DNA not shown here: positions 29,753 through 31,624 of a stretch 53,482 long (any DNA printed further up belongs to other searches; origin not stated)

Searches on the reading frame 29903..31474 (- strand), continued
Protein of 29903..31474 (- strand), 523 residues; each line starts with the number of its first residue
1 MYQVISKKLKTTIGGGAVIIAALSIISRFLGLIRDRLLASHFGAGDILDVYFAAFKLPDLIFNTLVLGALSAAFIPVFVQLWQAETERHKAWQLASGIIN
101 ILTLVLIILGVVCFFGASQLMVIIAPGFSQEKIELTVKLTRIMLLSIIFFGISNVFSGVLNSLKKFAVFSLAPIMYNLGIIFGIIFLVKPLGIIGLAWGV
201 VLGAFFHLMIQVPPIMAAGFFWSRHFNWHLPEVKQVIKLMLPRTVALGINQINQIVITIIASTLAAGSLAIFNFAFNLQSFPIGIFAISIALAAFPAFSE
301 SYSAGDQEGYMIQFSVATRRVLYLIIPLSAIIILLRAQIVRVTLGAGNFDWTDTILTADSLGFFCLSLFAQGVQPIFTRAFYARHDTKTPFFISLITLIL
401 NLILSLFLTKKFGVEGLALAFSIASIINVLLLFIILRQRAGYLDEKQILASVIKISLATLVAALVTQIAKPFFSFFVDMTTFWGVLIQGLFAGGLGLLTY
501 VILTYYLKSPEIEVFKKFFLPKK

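Call 35: find_related_loci(query=A1, collection=genome_contigs, flank=6000)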
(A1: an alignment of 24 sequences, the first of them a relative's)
Query A1 (523 aa) in genome_contigs; peptide patterns used: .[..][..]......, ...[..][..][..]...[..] (x = any residue, [..] = any of these).
599 stretches matched a pattern (row limit reached: there are more); 591 encode a relative of the query (tblastn E <= 1e-3); the best 80 are kept; 80 distinct loci.
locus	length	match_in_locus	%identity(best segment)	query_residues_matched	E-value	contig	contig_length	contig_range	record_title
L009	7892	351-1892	57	8-523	1e-177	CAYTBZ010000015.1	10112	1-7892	MAG TPA_asm: uncultured Gammaproteobacteria bacterium isolate binchicken_co6_188 genome assembly, contig: NODE_8229_leng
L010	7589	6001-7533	55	2-514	1e-172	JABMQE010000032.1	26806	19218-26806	MAG: Candidatus Falkowbacteria bacterium isolate bin.303 k141_1890397, whole genome shotgun sequence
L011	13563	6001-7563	51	8-519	2e-169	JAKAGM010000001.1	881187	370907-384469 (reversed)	MAG: bacterium isolate WY2.bin33 NODE_1_length_881187_cov_3.460649, whole genome shotgun sequence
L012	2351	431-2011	49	1-523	3e-175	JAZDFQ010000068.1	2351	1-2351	MAG: Ignavibacteriota bacterium isolate MEGAHIT-group-0.214 k141_12193464, whole genome shotgun sequence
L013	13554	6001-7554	53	1-514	1e-162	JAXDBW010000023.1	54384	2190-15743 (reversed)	MAG: Patescibacteria group bacterium isolate POMEDNA-B28 Raw2_k127_182011, whole genome shotgun sequence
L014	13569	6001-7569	51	1-519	1e-162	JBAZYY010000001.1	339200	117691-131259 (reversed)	MAG: Parcubacteria group bacterium isolate SO_2017_GW1_93 NODE_234_length_339200_cov_4.710741_OW334_2017, whole genome s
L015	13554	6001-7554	52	1-518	2e-160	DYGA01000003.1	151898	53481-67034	MAG TPA_asm: Candidatus Paceibacter sp. isolate BE2012_33_23 Afr_mines_BE2012_50_length_151898_cov_9_720876, whole genom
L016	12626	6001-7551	51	1-520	2e-159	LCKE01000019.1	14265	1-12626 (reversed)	MAG: Parcubacteria group bacterium GW2011_GWF2_45_11 UW91_C0019, whole genome shotgun sequence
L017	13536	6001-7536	53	1-514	1e-157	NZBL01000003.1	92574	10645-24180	MAG: bacterium isolate ARS1386 34197, whole genome shotgun sequence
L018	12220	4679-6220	50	7-522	4e-157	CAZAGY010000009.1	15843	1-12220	MAG TPA_asm: uncultured Gammaproteobacteria bacterium isolate SRP178699_co1_485 genome assembly, contig: NODE_4725_lengt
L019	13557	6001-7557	49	5-520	3e-155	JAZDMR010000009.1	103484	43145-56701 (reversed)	MAG: bacterium isolate MEGAHIT-group-0.67 k141_17161143, whole genome shotgun sequence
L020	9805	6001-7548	48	6-522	5e-155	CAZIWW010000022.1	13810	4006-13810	MAG TPA_asm: uncultured Bdellovibrionales bacterium isolate binchicken_co19_439 genome assembly, contig: NODE_7343_lengt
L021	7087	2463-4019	51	1-515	4e-154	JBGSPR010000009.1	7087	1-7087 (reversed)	MAG: Patescibacteria group bacterium isolate JTS-AC309 k141_2639840, whole genome shotgun sequence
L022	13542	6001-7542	49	1-517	6e-153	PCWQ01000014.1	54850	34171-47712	MAG: Candidatus Komeilibacteria bacterium CG11_big_fil_rev_8_21_14_0_20_36_20 CG11_8_21_14_0.20_scaffold_210_c, whole ge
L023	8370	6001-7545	49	4-517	2e-152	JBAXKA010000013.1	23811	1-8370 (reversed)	MAG: Candidatus Moraniibacteriota bacterium isolate ELA389 MAG389_13, whole genome shotgun sequence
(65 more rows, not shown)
